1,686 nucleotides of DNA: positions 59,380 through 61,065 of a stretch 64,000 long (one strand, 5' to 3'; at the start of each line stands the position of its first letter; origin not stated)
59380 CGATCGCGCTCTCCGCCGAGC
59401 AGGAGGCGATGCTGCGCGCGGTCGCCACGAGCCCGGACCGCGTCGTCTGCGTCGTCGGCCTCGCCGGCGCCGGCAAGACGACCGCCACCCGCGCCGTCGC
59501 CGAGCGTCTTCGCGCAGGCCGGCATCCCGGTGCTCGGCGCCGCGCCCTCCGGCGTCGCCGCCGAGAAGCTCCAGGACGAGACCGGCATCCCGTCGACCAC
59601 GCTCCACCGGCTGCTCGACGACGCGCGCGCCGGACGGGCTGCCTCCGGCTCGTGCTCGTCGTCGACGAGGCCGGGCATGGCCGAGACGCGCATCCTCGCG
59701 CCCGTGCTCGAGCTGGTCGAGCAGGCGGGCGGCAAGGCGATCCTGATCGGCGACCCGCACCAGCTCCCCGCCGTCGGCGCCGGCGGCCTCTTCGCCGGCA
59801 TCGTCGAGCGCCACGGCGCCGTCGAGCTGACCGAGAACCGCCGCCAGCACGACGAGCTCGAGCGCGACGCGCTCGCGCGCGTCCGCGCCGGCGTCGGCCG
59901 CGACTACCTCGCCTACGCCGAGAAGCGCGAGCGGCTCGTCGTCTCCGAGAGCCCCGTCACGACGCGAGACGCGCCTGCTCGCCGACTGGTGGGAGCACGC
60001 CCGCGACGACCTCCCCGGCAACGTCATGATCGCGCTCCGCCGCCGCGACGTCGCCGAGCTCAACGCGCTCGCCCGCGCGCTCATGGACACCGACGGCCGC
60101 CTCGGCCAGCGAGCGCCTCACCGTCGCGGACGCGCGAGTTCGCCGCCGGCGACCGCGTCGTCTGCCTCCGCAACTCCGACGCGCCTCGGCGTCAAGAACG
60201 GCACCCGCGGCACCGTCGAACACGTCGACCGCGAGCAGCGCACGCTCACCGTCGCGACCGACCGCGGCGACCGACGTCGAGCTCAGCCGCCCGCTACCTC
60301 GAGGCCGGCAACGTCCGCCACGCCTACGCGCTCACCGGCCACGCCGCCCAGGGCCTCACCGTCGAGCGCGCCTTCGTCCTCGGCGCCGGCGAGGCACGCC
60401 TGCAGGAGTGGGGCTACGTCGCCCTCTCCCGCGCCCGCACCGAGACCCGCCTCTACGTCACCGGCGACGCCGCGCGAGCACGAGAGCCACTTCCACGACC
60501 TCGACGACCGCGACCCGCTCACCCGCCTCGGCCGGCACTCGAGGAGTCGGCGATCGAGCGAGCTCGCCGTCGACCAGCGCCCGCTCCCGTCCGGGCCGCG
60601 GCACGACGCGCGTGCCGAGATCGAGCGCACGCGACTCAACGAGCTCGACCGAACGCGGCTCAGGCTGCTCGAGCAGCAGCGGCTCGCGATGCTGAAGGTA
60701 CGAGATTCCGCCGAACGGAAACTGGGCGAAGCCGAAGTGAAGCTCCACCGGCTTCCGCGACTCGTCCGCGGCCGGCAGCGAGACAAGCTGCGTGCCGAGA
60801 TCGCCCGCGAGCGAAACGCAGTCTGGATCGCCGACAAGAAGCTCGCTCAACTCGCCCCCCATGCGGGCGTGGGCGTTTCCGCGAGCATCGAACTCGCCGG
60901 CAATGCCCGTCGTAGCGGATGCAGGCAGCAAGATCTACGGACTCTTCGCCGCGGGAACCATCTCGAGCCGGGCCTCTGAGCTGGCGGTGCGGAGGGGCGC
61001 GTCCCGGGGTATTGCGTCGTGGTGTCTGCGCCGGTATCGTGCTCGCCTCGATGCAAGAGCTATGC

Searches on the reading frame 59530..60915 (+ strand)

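Call 55: search_protein_families(library=pfam, proteins=[window:59530-60915:+], max_evalue=0.01)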
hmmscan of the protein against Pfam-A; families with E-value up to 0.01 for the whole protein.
window:59530-60915:+ (461 aa): 3 families
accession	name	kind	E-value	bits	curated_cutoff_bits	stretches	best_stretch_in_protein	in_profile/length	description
PF13604.12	AAA_30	-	5.4e-25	88.7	27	1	2-137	50-187/191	AAA domain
PF13538.12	UvrD_C_2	-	6.4e-06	26.4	27.4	1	264-308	1-51/52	UvrD-like helicase C-terminal domain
PF13245.12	AAA_19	-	0.00017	22.2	25.1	1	3-83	46-133/134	AAA domain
